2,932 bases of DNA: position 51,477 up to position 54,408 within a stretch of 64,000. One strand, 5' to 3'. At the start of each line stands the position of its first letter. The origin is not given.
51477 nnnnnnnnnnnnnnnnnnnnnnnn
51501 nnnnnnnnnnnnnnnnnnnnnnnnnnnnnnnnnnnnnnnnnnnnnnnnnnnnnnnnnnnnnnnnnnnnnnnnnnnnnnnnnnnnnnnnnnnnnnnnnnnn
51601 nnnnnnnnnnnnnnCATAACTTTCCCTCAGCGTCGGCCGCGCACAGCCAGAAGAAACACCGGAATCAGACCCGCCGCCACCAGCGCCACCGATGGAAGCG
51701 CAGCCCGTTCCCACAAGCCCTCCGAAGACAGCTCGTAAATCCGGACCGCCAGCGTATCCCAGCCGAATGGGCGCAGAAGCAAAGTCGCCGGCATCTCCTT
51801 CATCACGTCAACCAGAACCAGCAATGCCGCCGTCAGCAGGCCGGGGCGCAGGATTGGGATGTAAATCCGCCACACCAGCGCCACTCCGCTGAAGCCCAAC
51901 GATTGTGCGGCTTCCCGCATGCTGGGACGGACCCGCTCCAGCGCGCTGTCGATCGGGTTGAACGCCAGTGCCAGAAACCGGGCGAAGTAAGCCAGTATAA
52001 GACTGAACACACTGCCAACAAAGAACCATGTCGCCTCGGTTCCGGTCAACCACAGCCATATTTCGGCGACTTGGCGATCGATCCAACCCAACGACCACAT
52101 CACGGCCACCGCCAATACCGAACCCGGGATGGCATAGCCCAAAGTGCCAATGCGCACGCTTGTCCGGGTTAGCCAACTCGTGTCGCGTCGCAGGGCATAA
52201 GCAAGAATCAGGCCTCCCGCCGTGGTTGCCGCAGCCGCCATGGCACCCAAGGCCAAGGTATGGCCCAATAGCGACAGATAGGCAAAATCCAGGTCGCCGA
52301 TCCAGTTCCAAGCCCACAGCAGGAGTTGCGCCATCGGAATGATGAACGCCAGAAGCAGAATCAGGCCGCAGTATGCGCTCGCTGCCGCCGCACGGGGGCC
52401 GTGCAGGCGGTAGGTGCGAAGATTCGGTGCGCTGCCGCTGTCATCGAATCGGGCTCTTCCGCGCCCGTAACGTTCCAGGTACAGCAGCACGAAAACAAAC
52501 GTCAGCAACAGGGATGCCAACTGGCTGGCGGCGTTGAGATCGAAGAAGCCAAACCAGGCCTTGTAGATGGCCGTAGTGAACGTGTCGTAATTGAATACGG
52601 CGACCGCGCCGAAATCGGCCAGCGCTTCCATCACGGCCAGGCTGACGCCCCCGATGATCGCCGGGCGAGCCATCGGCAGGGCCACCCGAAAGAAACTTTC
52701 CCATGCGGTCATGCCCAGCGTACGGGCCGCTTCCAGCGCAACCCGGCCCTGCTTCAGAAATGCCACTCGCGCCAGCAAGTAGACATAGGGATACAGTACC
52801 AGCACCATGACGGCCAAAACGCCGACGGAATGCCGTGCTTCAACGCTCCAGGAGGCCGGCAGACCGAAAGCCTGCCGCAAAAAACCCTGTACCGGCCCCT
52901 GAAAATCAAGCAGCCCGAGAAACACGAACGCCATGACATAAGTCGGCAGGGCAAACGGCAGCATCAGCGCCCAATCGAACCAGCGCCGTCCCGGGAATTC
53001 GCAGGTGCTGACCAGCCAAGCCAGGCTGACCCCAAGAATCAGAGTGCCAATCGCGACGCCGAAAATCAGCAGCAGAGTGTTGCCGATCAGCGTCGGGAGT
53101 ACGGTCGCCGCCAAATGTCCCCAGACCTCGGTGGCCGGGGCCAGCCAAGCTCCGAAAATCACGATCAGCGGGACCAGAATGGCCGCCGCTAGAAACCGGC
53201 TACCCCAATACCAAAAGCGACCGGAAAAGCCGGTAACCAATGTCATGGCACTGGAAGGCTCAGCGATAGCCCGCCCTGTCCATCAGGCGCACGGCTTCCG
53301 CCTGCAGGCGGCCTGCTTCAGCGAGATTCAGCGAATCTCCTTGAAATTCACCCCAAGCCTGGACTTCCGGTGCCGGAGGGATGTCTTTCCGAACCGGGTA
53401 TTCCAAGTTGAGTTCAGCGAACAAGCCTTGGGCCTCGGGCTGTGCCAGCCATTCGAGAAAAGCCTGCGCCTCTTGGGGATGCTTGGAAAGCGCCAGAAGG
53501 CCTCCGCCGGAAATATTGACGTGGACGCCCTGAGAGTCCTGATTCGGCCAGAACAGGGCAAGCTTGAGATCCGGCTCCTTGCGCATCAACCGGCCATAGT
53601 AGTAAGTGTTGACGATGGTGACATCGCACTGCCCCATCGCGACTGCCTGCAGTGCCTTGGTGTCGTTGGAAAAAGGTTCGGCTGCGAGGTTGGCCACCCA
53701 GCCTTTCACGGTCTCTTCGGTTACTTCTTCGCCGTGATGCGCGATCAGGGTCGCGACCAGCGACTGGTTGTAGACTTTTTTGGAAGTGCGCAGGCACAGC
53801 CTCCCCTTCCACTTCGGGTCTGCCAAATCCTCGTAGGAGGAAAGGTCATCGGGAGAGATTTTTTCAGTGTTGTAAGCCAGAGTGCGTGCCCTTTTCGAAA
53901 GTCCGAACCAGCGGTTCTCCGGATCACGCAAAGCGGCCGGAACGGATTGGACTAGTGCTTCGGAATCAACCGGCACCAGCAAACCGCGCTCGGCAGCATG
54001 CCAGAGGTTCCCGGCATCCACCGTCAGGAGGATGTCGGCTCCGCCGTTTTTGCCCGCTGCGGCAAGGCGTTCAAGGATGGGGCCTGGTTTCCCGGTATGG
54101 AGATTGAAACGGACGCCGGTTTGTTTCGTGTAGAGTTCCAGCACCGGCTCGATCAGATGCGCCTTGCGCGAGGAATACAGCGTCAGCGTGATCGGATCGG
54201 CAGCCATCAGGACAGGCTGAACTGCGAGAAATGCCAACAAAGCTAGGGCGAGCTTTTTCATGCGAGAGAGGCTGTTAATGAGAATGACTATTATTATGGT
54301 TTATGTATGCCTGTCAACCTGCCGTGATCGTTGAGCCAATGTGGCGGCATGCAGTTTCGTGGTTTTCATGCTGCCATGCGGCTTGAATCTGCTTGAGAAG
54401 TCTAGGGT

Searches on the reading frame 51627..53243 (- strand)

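Call 60: search_protein_families(library=pfam, proteins=[window:51627-53243:-], max_evalue=0.00001)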
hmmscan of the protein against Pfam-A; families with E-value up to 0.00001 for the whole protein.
window:51627-53243:- (538 aa): 1 family
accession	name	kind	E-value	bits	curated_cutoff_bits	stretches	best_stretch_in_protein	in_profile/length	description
PF00528.27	BPD_transp_1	-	3.4e-14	53.4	26.4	2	71-254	5-170/184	Binding-protein-dependent transport system inner membrane component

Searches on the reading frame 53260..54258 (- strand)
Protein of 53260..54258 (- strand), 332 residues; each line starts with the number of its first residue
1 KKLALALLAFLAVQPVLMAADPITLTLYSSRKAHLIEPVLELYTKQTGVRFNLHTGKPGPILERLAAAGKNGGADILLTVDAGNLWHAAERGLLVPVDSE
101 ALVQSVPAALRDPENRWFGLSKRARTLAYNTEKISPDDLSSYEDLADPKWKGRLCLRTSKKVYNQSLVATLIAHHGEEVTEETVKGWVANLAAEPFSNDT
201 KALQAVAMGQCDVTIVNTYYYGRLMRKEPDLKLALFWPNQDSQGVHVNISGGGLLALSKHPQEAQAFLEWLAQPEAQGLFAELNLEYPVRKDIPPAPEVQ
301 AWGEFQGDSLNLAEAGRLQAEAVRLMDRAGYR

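Call 60: search_protein_families(library=pfam, proteins=[window:53260-54258:-], max_evalue=0.00001)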
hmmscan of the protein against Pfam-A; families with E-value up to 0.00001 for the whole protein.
window:53260-54258:- (332 aa): 4 families
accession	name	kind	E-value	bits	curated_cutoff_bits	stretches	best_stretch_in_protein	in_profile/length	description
PF13416.11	SBP_bac_8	-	1.8e-22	80.9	27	1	43-305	6-277/279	Bacterial extracellular solute-binding protein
PF13343.11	SBP_bac_6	-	5.8e-19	69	24.6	1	74-292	4-220/245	Bacterial extracellular solute-binding protein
PF13531.11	SBP_bac_11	-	6e-19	69.2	25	1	28-281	4-222/227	Bacterial extracellular solute-binding protein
PF01547.30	SBP_bac_1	-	2.7e-14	54.3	26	1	35-277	10-306/307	Bacterial extracellular solute-binding protein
